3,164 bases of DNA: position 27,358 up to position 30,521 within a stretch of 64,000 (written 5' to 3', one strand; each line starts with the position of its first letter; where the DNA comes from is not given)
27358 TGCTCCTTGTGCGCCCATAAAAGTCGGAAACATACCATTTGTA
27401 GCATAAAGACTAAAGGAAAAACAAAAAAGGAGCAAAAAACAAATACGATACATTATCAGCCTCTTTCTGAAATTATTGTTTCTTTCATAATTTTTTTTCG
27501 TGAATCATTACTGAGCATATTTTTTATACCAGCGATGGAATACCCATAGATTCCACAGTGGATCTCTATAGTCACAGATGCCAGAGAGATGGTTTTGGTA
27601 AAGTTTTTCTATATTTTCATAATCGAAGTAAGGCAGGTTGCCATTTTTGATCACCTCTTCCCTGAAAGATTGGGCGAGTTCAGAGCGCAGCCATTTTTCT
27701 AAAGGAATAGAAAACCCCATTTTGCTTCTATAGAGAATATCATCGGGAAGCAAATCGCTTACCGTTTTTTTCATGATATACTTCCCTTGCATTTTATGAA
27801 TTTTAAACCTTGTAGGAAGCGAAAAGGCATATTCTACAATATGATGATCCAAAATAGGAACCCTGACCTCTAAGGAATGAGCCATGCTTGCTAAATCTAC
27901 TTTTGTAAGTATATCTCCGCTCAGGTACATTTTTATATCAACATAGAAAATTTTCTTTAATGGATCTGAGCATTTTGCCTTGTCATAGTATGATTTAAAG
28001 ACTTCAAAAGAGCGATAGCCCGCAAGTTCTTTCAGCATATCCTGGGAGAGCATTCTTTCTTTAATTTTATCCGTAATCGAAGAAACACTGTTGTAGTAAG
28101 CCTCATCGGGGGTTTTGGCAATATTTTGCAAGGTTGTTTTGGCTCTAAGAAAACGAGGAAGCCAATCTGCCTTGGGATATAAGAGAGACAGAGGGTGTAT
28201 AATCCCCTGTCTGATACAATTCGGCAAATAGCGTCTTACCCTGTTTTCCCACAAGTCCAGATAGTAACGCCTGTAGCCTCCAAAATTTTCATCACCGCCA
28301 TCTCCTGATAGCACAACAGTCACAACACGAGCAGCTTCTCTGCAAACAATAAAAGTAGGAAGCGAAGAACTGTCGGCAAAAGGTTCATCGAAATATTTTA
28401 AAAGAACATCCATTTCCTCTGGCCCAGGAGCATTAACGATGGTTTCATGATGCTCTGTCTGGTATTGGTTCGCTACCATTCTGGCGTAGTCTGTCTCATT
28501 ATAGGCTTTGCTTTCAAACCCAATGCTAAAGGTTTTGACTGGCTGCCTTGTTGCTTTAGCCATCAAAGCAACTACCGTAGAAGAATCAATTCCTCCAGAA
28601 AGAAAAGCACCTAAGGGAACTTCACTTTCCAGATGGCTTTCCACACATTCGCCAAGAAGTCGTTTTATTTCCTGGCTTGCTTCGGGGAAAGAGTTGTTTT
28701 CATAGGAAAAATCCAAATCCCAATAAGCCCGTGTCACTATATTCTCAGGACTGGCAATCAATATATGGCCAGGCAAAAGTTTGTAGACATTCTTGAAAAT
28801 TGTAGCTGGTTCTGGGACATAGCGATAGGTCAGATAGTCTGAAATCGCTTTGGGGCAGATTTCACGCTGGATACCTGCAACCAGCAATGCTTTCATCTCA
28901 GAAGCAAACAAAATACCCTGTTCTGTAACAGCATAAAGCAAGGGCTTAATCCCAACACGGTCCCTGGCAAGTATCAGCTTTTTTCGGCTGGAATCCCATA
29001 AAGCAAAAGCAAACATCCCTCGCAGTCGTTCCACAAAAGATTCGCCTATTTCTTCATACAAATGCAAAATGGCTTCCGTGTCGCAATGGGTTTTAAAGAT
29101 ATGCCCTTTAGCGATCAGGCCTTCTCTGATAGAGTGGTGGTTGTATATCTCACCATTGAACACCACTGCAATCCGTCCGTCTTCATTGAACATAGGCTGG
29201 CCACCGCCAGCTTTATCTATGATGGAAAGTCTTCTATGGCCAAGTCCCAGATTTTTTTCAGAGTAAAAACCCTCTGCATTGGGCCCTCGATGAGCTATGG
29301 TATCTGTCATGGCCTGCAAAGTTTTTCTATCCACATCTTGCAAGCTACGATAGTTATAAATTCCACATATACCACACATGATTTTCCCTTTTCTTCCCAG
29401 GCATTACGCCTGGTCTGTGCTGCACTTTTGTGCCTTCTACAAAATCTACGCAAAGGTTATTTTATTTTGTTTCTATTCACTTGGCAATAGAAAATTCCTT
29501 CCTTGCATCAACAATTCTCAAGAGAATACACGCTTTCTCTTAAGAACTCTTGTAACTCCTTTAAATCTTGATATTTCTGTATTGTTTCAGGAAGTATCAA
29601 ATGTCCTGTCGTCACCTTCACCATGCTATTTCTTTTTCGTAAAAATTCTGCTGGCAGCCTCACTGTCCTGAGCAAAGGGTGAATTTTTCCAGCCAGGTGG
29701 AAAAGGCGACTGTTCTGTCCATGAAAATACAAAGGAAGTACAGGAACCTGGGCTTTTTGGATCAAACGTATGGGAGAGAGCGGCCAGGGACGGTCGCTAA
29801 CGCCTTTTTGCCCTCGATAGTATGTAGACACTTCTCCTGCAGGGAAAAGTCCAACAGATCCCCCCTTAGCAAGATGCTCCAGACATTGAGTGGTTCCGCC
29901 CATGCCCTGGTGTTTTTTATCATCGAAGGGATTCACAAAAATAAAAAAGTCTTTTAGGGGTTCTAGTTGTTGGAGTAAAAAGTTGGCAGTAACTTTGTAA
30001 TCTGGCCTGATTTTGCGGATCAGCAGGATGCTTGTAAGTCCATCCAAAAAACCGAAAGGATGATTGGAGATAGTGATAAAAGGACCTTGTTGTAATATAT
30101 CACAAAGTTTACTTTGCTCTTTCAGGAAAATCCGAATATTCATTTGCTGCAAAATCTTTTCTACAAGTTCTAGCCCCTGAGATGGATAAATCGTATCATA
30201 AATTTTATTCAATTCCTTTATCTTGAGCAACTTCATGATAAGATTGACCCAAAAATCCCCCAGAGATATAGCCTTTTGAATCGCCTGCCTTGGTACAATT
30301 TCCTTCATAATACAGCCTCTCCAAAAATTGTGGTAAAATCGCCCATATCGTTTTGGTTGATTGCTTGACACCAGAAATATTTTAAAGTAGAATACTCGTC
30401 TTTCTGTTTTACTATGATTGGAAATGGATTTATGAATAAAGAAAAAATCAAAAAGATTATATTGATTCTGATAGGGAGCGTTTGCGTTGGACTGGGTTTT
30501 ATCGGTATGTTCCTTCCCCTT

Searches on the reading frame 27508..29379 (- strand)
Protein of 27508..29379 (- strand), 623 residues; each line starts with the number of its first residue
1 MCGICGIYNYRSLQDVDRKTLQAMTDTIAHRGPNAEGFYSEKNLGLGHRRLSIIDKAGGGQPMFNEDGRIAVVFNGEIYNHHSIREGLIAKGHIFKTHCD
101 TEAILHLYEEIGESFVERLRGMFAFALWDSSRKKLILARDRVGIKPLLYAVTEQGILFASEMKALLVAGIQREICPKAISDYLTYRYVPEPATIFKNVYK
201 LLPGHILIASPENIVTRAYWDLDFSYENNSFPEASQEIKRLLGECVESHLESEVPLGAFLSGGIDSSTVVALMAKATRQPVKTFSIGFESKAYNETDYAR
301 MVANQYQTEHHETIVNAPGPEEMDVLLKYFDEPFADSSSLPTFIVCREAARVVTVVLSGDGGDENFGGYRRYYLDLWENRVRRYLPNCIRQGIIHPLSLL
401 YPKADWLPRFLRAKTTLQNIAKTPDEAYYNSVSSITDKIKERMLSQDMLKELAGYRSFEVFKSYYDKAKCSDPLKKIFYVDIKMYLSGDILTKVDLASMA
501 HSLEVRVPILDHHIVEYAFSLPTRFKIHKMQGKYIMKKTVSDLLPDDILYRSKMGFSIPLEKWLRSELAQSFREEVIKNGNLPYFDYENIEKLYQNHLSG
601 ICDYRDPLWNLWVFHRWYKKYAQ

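Call 8: search_protein_families(library=ncbifam, proteins=[window:27508-29379:-], max_evalue=0.01)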
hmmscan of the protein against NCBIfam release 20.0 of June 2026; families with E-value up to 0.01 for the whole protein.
window:27508-29379:- (623 aa): 13 families
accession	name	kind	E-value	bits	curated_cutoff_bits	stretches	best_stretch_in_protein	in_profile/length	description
TIGR03108.1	eps_aminotran_1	hypoth_equivalog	1.5e-240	800.2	816.9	1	1-617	1-624/628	XrtA/PEP-CTERM system amidotransferase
TIGR01536.1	asn_synth_AEB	equivalog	2.2e-152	508.7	267.1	1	2-556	1-517/517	asparagine synthase (glutamine-hydrolyzing)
TIGR03104.1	trio_amidotrans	equivalog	6.1e-121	404.5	570.1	2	1-372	1-383/589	N-acetylglutaminylglutamine amidotransferase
NF006949.0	PRK09431.1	equivalog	8.8e-99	331.5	499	3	1-166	1-166/554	asparagine synthase B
NF033535.1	lass_lactam_cya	exception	7.9e-83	279.1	525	2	1-367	1-377/668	lasso peptide isopeptide bond-forming cyclase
NF033561.1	macrolact_Ik_Al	subfamily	2.6e-19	69.3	300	1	125-553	83-489/561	albusnodin/ikarugamycin family macrolactam cyclase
TIGR01135.1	glmS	equivalog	4e-14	52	418.05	1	44-167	66-199/607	glutamine--fructose-6-phosphate transaminase (isomerizing)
NF001484.0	PRK00331.1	subfamily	4.8e-14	51.7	381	1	42-166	65-199/601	isomerizing glutamine--fructose-6-phosphate transaminase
TIGR01134.1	purF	equivalog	9.1e-14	51.6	350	1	43-179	65-214/432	amidophosphoribosyltransferase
TIGR00364.1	TIGR00364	equivalog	4.8e-05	23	150.3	1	259-313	4-56/201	7-cyano-7-deazaguanine synthase QueC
NF010587.0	PRK13980.1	equivalog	0.00095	18.4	255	1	232-312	12-91/267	NAD+ synthase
TIGR00552.1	nadE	equivalog_domain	0.0015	17.8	63.65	1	233-311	4-82/251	NAD(+) synthase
TIGR00268.2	TIGR00268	equivalog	0.0035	16.6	150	1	258-315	18-76/259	ATP-dependent sacrificial sulfur transferase LarE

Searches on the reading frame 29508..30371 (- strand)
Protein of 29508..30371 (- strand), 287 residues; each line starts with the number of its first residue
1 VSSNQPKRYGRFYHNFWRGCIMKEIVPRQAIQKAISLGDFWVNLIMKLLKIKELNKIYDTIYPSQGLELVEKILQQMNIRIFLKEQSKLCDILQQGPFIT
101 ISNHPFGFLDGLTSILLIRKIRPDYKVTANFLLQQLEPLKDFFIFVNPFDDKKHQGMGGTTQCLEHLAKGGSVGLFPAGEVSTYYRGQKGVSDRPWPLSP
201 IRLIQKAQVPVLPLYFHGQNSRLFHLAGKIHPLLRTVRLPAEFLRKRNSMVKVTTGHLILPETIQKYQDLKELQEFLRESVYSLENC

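Call 8: search_protein_families(library=ncbifam, proteins=[window:29508-30371:-], max_evalue=0.01)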
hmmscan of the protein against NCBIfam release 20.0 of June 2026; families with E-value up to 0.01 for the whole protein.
window:29508-30371:- (287 aa): 3 families
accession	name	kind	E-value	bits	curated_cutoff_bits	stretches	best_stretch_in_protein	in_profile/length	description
NF052615.1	orn_lipid_OlsF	equivalog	1.3e-46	159.3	620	1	37-285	22-266/570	bifunctional ornithine lipid synthase OlsF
NF053697.1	LyGlyAclTfGlsABct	equivalog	5.7e-30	104.4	260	1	23-284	5-267/267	lyso-glycine lipid O-acyltransferase GlsA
NF001374.0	PRK00278.2-1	equivalog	0.0085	15.5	258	0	21-89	109-177/249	indole-3-glycerol phosphate synthase TrpC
